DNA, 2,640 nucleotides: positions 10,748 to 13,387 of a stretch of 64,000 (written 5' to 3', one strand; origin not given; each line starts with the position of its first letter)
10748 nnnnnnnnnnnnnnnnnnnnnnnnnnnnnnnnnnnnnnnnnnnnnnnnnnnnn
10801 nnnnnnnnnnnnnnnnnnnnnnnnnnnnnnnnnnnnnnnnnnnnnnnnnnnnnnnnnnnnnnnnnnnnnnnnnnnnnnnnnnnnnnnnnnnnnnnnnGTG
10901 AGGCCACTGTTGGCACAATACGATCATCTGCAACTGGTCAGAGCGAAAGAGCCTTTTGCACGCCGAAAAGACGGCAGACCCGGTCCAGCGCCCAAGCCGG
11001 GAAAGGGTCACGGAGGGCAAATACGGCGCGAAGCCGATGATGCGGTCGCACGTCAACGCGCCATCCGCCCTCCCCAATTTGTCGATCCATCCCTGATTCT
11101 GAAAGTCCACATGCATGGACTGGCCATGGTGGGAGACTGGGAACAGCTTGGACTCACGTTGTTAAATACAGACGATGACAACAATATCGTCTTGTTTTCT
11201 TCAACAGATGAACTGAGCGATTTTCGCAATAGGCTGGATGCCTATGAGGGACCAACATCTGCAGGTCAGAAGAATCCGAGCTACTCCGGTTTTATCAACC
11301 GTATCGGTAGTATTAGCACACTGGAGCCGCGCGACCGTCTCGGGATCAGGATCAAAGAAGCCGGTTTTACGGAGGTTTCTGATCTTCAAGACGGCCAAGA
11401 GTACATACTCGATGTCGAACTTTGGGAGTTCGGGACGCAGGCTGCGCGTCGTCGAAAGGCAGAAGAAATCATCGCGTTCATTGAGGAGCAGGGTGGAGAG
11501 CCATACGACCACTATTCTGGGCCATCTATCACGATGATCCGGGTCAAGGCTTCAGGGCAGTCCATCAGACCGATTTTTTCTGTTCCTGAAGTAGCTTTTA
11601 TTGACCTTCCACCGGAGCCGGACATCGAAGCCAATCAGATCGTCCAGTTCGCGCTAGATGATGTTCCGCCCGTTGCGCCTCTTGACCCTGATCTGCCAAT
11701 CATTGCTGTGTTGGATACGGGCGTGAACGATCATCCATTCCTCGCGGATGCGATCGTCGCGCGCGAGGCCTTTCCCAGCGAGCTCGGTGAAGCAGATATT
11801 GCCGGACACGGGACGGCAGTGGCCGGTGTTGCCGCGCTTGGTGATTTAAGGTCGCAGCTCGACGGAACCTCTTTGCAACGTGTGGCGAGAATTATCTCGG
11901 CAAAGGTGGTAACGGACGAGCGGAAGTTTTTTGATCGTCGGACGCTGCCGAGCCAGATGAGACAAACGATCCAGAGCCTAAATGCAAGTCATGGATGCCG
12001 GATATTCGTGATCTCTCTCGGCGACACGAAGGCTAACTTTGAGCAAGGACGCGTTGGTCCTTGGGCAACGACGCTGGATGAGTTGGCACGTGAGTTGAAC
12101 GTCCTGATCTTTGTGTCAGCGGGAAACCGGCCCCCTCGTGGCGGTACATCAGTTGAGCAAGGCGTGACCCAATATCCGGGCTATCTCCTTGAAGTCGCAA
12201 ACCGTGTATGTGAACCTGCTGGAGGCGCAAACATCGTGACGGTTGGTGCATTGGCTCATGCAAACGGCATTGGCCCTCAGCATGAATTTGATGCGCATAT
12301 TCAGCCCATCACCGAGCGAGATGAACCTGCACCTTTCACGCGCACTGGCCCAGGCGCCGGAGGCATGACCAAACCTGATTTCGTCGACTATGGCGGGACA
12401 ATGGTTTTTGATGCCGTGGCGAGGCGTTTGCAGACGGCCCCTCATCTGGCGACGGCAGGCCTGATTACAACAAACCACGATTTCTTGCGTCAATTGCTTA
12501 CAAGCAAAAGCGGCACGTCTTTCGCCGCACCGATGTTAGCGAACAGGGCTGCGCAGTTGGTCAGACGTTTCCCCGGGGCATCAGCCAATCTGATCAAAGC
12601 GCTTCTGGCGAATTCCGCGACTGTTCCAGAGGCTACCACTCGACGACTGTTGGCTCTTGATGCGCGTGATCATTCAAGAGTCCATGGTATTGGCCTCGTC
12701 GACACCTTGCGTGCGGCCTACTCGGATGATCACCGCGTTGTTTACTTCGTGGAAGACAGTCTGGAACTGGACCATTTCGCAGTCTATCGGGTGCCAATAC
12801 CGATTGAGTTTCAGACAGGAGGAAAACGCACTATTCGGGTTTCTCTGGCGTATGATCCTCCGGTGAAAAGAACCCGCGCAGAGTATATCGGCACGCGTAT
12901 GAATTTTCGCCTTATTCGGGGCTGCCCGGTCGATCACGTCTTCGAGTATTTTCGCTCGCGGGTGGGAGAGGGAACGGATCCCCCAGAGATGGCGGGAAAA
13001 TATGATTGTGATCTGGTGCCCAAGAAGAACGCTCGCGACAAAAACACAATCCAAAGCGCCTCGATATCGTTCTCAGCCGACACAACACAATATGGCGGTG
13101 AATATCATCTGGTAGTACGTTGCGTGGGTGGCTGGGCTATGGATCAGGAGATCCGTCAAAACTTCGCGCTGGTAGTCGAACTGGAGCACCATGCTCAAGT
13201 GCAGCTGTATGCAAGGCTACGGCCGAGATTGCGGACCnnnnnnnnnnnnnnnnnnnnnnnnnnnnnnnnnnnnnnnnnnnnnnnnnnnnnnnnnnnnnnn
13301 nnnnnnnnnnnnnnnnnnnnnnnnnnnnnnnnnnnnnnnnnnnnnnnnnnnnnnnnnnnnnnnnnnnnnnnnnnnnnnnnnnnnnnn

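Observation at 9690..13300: AAA+ ATPase / cytoplasmic S8 subtilase operon (IetAS-like) on an AT-rich islet inserted against the orientation of the leading region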

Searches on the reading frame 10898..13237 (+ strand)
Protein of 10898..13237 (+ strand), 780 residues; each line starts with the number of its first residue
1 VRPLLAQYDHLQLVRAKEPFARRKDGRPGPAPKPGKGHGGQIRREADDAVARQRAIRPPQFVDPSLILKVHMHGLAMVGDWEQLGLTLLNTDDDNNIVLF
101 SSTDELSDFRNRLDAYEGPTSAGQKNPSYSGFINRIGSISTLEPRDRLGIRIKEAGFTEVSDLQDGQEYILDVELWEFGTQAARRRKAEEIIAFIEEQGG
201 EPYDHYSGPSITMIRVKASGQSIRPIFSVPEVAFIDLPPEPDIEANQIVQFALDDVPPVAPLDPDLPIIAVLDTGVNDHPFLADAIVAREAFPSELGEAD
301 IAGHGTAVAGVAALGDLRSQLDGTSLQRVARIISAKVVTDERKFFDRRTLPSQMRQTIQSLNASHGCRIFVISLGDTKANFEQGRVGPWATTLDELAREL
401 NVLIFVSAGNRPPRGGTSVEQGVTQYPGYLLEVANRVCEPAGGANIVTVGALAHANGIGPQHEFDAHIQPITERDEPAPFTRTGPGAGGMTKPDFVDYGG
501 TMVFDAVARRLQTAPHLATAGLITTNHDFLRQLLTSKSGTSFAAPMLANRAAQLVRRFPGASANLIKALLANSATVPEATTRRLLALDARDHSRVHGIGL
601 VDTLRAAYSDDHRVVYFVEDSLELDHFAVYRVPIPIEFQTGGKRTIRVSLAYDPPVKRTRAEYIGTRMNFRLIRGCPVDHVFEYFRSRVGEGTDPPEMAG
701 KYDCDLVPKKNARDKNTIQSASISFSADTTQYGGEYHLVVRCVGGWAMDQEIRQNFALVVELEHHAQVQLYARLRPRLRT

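Call 3: search_protein_families(library=padloc, proteins=[window:10898-13237:+], max_evalue=0.01)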
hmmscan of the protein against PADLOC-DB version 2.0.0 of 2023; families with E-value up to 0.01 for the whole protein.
window:10898-13237:+ (780 aa): 9 families
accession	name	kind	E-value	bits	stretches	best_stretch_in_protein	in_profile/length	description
PDLC02198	IetS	-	2.3e-112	374.4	1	6-778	2-779/795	-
PDLC04233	IetS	-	5.9e-44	148.3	1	134-675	161-761/855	-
PDLC02197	IetS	-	2.1e-43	146.7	1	168-664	155-623/749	-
PDLC02201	IetS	-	6.4e-35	118.6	1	167-668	155-618/781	-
PDLC02199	IetS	-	1.8e-29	100.5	1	261-659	310-686/826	-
PDLC02200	IetS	-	8.7e-21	71.8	1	241-625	244-597/780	-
PDLC02202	IetS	-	1.1e-17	61.6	1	265-673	296-661/780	-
PDLC03014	subtilase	-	7e-13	46.8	1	256-575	165-377/391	-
PDLC04234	IetS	-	1.8e-10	37.7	1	267-502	304-563/656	-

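Call 4: search_protein_families(library=pfam, proteins=[window:10898-13237:+], max_evalue=0.01)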
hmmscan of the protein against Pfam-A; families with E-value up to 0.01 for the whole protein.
window:10898-13237:+ (780 aa): 1 family
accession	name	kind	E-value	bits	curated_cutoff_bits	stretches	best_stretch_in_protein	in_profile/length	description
PF00082.27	Peptidase_S8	-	5e-34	118.4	21.8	1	267-575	4-274/288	Subtilase family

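Call 5: search_protein_families(library=ncbifam, proteins=[window:10898-13237:+], max_evalue=0.01)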
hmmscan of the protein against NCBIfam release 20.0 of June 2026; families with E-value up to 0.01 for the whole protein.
window:10898-13237:+ (780 aa): 2 families
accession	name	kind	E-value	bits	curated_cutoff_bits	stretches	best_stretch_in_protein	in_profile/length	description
NF042956.1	IteS_antiphage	equivalog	5.4e-33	114.2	900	1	222-669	211-624/747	S8 family anti-phage peptidase IteS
TIGR03921.1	T7SS_mycosin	equivalog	6.2e-18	65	278.75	2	269-454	17-184/353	type VII secretion-associated serine protease mycosin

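Call 17: search_dna_similar(query=window:10898-13237:+, collection=plasmids, mode=protein, max_rows=40, rows=spread)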
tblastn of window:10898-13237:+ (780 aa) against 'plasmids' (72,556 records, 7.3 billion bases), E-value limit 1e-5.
Records with a match: 82; places in all: 86; records where one place covers at least 80% of the query: 40.
Best place of each record, by identity: >=99% 1; 60-80% 3; <60% 78.
By first word of the organism name: Rhizobium 16; Bradyrhizobium 12; Sinorhizobium 6; Pseudomonas 5; Leptolyngbya 5; Mesorhizobium 4; Agrobacterium 3; Synechocystis 3; Enterococcus 3; Paracoccus 2; and 20 more.
By predicted mobility (MOB-suite, as given by PLSDB): conjugative 40; non-mobilizable 27; mobilizable 15.
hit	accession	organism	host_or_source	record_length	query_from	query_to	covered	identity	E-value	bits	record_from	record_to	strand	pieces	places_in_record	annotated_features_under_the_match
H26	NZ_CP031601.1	Roseovarius indicus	pure culture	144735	1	772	99%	99.2%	0e+0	1383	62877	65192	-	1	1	S8 family peptidase | AAA family ATPase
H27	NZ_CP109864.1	Paracoccus aminovorans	bacteria,human fecal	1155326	5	780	99%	61.5%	0e+0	854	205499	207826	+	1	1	record has no annotation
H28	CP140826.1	Rhizobium beringeri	Trifolium pratense,whole organism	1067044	5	780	99%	52.1%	0e+0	731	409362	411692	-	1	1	S8 family peptidase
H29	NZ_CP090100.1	Rhizobium leguminosarum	Trifolium pratense,Cell culture,Plant ...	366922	4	780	100%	51.6%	0e+0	729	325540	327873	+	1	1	S8 family peptidase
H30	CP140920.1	Sinorhizobium meliloti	Medicago lupulina,whole organism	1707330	5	780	99%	51.3%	0e+0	703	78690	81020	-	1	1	S8 family peptidase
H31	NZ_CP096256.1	Bradyrhizobium barranii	Glycine max cv. AC Glengarry,Cell ...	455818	8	779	99%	51.5%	0e+0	705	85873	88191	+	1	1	S8 family peptidase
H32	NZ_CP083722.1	Bradyrhizobium sp. 41S5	Glycine max cv. AC Glengarry,Cell ...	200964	8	779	99%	51.4%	0e+0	704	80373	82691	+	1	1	S8 family peptidase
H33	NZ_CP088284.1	Bradyrhizobium septentrionale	Glycine max cv. AC Glengarry,Cell ...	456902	8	779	99%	51.3%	0e+0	704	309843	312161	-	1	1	S8 family peptidase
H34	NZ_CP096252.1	Bradyrhizobium barranii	Glycine max cv. AC Glengarry,Cell ...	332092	8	779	99%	51.2%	0e+0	704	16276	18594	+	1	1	S8 family peptidase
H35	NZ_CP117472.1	Sphingobium sp. YC-XJ3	whole organism,Contaminated soil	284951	3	780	100%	50.5%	0e+0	711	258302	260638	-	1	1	S8 family peptidase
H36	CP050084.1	Rhizobium leguminosarum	Trifolium pratense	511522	4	780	97%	51.6%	0e+0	734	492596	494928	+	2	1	none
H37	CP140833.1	Rhizobium ruizarguesonis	Trifolium pratense,whole organism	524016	4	780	97%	51.6%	0e+0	734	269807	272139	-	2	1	S8 family peptidase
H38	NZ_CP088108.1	Rhizobium ruizarguesonis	cell culture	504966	4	780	97%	51.6%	0e+0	732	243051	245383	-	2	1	none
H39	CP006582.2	Mesorhizobium huakuii 7653R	Rice field soil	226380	4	779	99%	49.2%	0e+0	670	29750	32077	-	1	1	S8 family serine peptidase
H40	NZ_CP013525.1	Rhizobium phaseoli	Phaseolus vulgaris,Whole ...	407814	4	780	100%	48.0%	0e+0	652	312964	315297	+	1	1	S8 family peptidase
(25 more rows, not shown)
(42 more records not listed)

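Call 20: search_solved_structures(query=window:10898-13237:+, max_evalue=0.01, show_alignments=1)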
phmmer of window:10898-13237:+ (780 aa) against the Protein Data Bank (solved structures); distinct sequences matched with E-value up to 0.01: 1.
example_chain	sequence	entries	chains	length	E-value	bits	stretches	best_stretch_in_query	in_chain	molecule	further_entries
1st3_A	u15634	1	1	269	0.0071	17.6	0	269-322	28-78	SUBTILISIN BL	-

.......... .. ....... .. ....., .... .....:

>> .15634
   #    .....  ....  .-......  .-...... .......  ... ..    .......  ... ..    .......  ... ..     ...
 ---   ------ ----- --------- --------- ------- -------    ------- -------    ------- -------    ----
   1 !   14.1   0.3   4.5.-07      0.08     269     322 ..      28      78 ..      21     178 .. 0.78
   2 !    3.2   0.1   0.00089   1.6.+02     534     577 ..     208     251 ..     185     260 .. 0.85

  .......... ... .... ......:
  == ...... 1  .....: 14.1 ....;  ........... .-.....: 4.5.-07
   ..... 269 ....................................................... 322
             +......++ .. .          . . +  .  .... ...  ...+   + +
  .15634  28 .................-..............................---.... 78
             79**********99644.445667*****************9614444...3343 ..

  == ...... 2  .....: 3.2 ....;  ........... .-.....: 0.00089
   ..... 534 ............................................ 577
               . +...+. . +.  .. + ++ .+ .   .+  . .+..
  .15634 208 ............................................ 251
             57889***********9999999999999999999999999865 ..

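Call 22: find_homologous_proteins(query=window:10898-13237:+, max_evalue=1e-10)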
Query window:10898-13237:+ (780 aa): 950 proteins with E <= 1e-10 among 8000 candidates; the best 120 are listed.
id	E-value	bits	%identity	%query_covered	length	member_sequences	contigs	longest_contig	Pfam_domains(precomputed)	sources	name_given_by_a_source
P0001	0.0e+0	1765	99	100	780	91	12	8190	PF27210.1,PF27160.1,PF00082.28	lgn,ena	-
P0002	0.0e+0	1626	91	99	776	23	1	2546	PF27210.1,PF27160.1,PF00082.28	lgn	-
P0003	0.0e+0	1587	89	99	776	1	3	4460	PF27210.1,PF27160.1,PF00082.28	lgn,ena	-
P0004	0.0e+0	1444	87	91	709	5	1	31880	PF27210.1,PF27160.1,PF00082.28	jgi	jgi:hypothetical protein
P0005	0.0e+0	1251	69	99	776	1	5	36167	PF27210.1,PF27160.1,PF00082.28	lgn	-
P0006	0.0e+0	1180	65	99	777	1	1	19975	PF27210.1,PF27160.1,PF00082.28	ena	-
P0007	0.0e+0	1165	65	99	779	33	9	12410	PF27210.1,PF27160.1,PF00082.28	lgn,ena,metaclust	metaclust:\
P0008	0.0e+0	1136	64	99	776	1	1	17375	PF27210.1,PF27160.1,PF00082.28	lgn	-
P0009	0.0e+0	1134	64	98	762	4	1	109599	PF27210.1,PF27160.1,PF00082.28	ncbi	-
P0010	0.0e+0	1134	67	94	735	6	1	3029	PF27210.1,PF27160.1,PF00082.28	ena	-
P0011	0.0e+0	1129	63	99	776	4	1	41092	PF27210.1,PF27160.1,PF00082.28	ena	-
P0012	0.0e+0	1128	63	99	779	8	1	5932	PF27210.1,PF27160.1,PF00082.28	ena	-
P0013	0.0e+0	1127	64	98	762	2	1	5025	PF27210.1,PF27160.1,PF00082.28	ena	-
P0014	0.0e+0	1124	63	98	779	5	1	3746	PF27210.1,PF27160.1,PF00082.28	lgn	-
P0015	0.0e+0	1123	66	94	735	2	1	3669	PF27210.1,PF27160.1,PF00082.28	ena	-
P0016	0.0e+0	1119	61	99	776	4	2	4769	PF27210.1,PF27160.1,PF00082.28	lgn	-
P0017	0.0e+0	1117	63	99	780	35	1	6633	PF27210.1,PF27160.1,PF00082.28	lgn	-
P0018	0.0e+0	1110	63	99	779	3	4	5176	PF27210.1,PF27160.1,PF00082.28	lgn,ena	-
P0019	0.0e+0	1106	62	99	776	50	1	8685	PF27210.1,PF27160.1,PF00082.28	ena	-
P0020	0.0e+0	1103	63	99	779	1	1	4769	PF27210.1,PF27160.1,PF00082.28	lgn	-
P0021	0.0e+0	1102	64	95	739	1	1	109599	PF27210.1,PF27160.1,PF00082.28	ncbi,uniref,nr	ncbi:S8 family peptidase [Ruegeria faecimaris]|uniref:S8 family peptidase n=1 Tax=Ruegeria faecimari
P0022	0.0e+0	1099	61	99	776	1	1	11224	PF27210.1,PF27160.1,PF00082.28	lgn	-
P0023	0.0e+0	1099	63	98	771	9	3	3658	PF27210.1,PF27160.1,PF00082.28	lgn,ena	-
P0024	0.0e+0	1094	62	100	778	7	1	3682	PF27210.1,PF27160.1,PF00082.28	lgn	-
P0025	0.0e+0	1093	67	90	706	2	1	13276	PF27210.1,PF27160.1,PF00082.28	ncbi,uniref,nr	ncbi:S8 family peptidase [Denitrobaculum tricleocarpae]|uniref:S8 family peptidase n=2 Tax=Denitroba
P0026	0.0e+0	1093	61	99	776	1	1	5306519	PF27210.1,PF27160.1,PF00082.28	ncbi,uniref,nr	ncbi:S8 family peptidase [Chelativorans sp. AA-79]|uniref:S8 family peptidase n=1 Tax=Chelativorans 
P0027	0.0e+0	1089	66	90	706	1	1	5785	PF27210.1,PF27160.1,PF00082.28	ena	-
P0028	0.0e+0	1088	62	99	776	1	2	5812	PF27210.1,PF27160.1,PF00082.28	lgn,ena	-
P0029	0.0e+0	1088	66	90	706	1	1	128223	PF27210.1,PF27160.1,PF00082.28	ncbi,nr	ncbi:type VII secretion-associated serine protease mycosin (plasmid) [Marinibacterium anthonyi]|nr:t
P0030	0.0e+0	1082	61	99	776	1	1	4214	PF27210.1,PF27160.1,PF00082.28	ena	-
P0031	0.0e+0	1079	61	99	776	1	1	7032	PF27210.1,PF27160.1,PF00082.28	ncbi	-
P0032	0.0e+0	1078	61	99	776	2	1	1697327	PF27210.1,PF27160.1,PF00082.28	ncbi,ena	-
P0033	0.0e+0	1078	61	99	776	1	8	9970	PF27210.1,PF27160.1,PF00082.28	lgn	-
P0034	0.0e+0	1076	60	99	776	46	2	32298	PF27210.1,PF27160.1,PF00082.28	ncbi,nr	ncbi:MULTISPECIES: S8 family peptidase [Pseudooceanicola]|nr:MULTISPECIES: S8 family peptidase [Pseu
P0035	0.0e+0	1076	60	99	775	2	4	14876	PF27210.1,PF27160.1,PF00082.28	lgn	-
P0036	0.0e+0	1076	60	99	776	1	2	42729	PF27210.1,PF27160.1,PF00082.28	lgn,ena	-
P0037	0.0e+0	1075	61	99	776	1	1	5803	PF27210.1,PF27160.1,PF00082.28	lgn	-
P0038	0.0e+0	1074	61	99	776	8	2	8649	PF27210.1,PF27160.1,PF00082.28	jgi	jgi:hypothetical protein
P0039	0.0e+0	1073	62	94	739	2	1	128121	PF27210.1,PF27160.1,PF00082.28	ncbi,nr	ncbi:MAG: hypothetical protein DHS20C08_24050 [Rhodomicrobium sp.]|nr:MAG: hypothetical protein DHS2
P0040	0.0e+0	1073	60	99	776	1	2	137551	PF27210.1,PF27160.1,PF00082.28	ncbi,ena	-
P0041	0.0e+0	1072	61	99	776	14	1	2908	PF27210.1,PF27160.1,PF00082.28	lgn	-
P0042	0.0e+0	1071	61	99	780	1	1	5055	PF27210.1,PF27160.1,PF00082.28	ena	-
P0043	0.0e+0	1071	60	99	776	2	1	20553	PF27210.1,PF27160.1,PF00082.28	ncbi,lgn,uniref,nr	ncbi:S8 family peptidase [Thioclava sp. F28-4]|uniref:S8 family peptidase n=1 Tax=Thioclava sp. F28-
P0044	0.0e+0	1071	60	99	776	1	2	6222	PF27210.1,PF27160.1,PF00082.28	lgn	-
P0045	0.0e+0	1070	61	99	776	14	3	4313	PF27210.1,PF27160.1,PF00082.28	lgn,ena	-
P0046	0.0e+0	1069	61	99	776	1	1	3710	PF27210.1,PF27160.1,PF00082.28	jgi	jgi:Subtilase family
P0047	0.0e+0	1066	60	99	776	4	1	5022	PF27210.1,PF27160.1,PF00082.28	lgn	-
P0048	0.0e+0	1065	60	99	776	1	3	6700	PF27210.1,PF27160.1,PF00082.28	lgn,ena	-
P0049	0.0e+0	1065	61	99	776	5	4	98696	PF27210.1,PF27160.1,PF00082.28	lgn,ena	-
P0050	0.0e+0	1064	61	97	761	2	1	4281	PF27210.1,PF27160.1,PF00082.28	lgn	-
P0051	0.0e+0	1059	61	99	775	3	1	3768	PF27210.1,PF27160.1,PF00082.28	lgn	-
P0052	0.0e+0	1058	59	99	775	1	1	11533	PF27210.1,PF27160.1,PF00082.28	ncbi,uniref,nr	ncbi:S8 family peptidase [Pseudovibrio sp. Alg231-02]|uniref:S8 family peptidase n=1 Tax=Pseudovibri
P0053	0.0e+0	1055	61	98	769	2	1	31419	PF27210.1,PF27160.1,PF00082.28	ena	-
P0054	0.0e+0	1055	65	90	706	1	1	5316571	PF27210.1,PF27160.1,PF00082.28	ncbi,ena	-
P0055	0.0e+0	1052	60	99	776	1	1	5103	PF27210.1,PF27160.1,PF00082.28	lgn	-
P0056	0.0e+0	1048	62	95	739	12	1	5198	PF27210.1,PF27160.1,PF00082.28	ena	-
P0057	0.0e+0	1046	60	97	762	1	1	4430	PF27210.1,PF27160.1,PF00082.28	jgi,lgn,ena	-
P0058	0.0e+0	1046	60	97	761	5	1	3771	PF27210.1,PF27160.1,PF00082.28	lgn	-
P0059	0.0e+0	1046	61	97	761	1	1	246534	PF27210.1,PF27160.1,PF00082.28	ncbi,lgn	ncbi:MAG: S8 family peptidase [Wenzhouxiangella sp.]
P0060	0.0e+0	1046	59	99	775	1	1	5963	PF27210.1,PF27160.1,PF00082.28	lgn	-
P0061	0.0e+0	1045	81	71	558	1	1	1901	PF00082.28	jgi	-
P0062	0.0e+0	1040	59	99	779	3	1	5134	PF27210.1,PF27160.1,PF00082.28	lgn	-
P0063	0.0e+0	1039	59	99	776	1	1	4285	PF27210.1,PF27160.1,PF00082.28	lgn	-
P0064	0.0e+0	1038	59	99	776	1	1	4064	PF27210.1,PF27160.1,PF00082.28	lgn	-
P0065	0.0e+0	1037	58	99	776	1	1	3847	PF27210.1,PF27160.1,PF00082.28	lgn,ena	-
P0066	0.0e+0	1034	62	95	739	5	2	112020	PF27210.1,PF27160.1,PF00082.28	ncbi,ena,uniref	ncbi:S8 family peptidase [Tabrizicola fusiformis]|uniref:S8 family peptidase n=1 Tax=Tabrizicola sp.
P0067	0.0e+0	1033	58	99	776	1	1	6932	PF27210.1,PF27160.1,PF00082.28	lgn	-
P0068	0.0e+0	1032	59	99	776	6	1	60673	PF27210.1,PF27160.1,PF00082.28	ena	-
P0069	0.0e+0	1029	63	91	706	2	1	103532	PF27210.1,PF27160.1,PF00082.28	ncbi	-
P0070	0.0e+0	1027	57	99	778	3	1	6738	PF27210.1,PF27160.1,PF00082.28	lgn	-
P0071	0.0e+0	1027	59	98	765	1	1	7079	PF27210.1,PF27160.1,PF00082.28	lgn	-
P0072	0.0e+0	1026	58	99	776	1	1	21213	PF27210.1,PF27160.1,PF00082.28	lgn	-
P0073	0.0e+0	1025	62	94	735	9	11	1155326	PF27210.1,PF27160.1,PF00082.28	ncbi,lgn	-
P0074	0.0e+0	1021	66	86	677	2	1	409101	PF27210.1,PF00082.28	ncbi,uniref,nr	ncbi:S8 family peptidase [Hoeflea poritis]|uniref:S8 family peptidase n=1 Tax=Hoeflea poritis TaxID=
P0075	0.0e+0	1018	62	90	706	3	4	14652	PF27210.1,PF27160.1,PF00082.28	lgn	-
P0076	0.0e+0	1016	59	97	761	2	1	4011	PF27210.1,PF27160.1,PF00082.28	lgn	-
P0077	0.0e+0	1014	63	91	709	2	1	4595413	PF27210.1,PF27160.1,PF00082.28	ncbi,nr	ncbi:S8 family peptidase [Rhodobacteraceae bacterium M382]|nr:S8 family peptidase [Rhodobacteraceae 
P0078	0.0e+0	1011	61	94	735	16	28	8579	PF27210.1,PF27160.1,PF00082.28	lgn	-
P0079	0.0e+0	1011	62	91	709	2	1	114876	PF27210.1,PF27160.1,PF00082.28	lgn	-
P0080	2.7e-296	1003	60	94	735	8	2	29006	PF27210.1,PF27160.1,PF00082.28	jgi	jgi:hypothetical protein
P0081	8.1e-295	998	62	90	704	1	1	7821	PF27210.1,PF27160.1,PF00082.28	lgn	-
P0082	6.3e-293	992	61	92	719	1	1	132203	PF27210.1,PF27160.1,PF00082.28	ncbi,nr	ncbi:S8 family peptidase [Cereibacter sp. SYSU M97828]|nr:S8 family peptidase [Cereibacter flavus]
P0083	2.7e-291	986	61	91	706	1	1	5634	PF27210.1,PF27160.1,PF00082.28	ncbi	-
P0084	3.5e-290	983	60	91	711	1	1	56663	PF27210.1,PF27160.1,PF00082.28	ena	-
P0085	4.9e-290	982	61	91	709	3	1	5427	PF27210.1,PF27160.1,PF00082.28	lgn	-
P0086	9.0e-287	971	60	89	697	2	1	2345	PF27210.1,PF27160.1,PF00082.28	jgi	jgi:subtilisin family serine protease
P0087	1.0e-286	971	56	99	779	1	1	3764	PF27210.1,PF27160.1,PF00082.28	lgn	-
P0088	1.7e-283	960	59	92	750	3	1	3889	PF27210.1,PF27160.1,PF00082.28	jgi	jgi:Subtilase family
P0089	4.3e-283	959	62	86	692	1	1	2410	PF27210.1,PF27160.1,PF00082.28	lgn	-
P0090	9.1e-283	958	59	90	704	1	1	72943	PF27210.1,PF27160.1,PF00082.28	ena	-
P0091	1.9e-282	957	58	91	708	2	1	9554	PF27210.1,PF27160.1,PF00082.28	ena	-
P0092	7.2e-282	955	56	99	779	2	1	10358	PF27210.1,PF27160.1,PF00082.28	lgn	-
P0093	4.1e-281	953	55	99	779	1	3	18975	PF27210.1,PF27160.1,PF00082.28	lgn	-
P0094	8.8e-281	951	55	99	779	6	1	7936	PF27210.1,PF27160.1,PF00082.28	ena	-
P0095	2.9e-279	946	55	99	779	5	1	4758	PF27210.1,PF27160.1,PF00082.28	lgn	-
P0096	5.5e-279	946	53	99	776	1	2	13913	PF27210.1,PF27160.1,PF00082.28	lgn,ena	-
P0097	1.4e-276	938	55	99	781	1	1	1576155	PF27210.1,PF27160.1,PF00082.28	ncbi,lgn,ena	-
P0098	5.5e-275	932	54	99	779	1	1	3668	PF27210.1,PF27160.1,PF00082.28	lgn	-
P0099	6.1e-275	932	55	99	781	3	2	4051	PF27210.1,PF27160.1,PF00082.28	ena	-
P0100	1.8e-274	931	54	99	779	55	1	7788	PF27210.1,PF27160.1,PF00082.28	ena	-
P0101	1.4e-273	928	53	99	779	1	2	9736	PF27210.1,PF27160.1,PF00082.28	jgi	jgi:hypothetical protein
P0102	2.7e-273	927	54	99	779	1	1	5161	PF27210.1,PF27160.1,PF00082.28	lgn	-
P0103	1.4e-272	924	55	99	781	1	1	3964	PF27210.1,PF27160.1,PF00082.28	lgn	-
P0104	2.6e-272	923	54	99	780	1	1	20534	PF27210.1,PF27160.1,PF00082.28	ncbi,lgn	ncbi:MAG: S8 family peptidase [Pseudomonadota bacterium]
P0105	5.7e-272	922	54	99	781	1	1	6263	PF27210.1,PF27160.1,PF00082.28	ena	-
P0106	4.5e-271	919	54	99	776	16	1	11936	PF27210.1,PF27160.1,PF00082.28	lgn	-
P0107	8.4e-271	918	54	99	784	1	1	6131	PF27210.1,PF27160.1,PF00082.28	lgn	-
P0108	2.2e-270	917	54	99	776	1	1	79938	PF27210.1,PF27160.1,PF00082.28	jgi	jgi:subtilisin family serine protease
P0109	7.4e-270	915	53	99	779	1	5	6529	PF27210.1,PF27160.1,PF00082.28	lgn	-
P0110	3.5e-269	913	53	99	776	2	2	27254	PF27210.1,PF27160.1,PF00082.28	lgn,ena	-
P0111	3.3e-268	910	53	99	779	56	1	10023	PF27210.1,PF27160.1,PF00082.28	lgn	-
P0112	1.1e-267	908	53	99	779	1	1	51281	PF27210.1,PF27160.1,PF00082.28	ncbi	-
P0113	1.1e-267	908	53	99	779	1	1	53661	PF27210.1,PF27160.1,PF00082.28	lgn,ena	-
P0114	1.7e-267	908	54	99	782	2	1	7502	PF27210.1,PF27160.1,PF00082.28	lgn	-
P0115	7.8e-266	902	53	99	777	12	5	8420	PF27210.1,PF27160.1,PF00082.28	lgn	-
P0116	1.0e-265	902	54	99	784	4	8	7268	PF27210.1,PF27160.1,PF00082.28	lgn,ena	-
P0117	5.0e-265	899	53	99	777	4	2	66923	PF27210.1,PF27160.1,PF00082.28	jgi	jgi:hypothetical protein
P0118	7.8e-265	899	54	99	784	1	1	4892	PF27210.1,PF27160.1,PF00082.28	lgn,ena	-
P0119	1.5e-264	898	54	99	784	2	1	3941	PF27210.1,PF27160.1,PF00082.28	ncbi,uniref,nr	ncbi:S8 family peptidase [uncultured Jannaschia sp.]|uniref:S8 family peptidase n=1 Tax=uncultured J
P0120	2.2e-264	897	53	99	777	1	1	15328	PF27210.1,PF27160.1,PF00082.28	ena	-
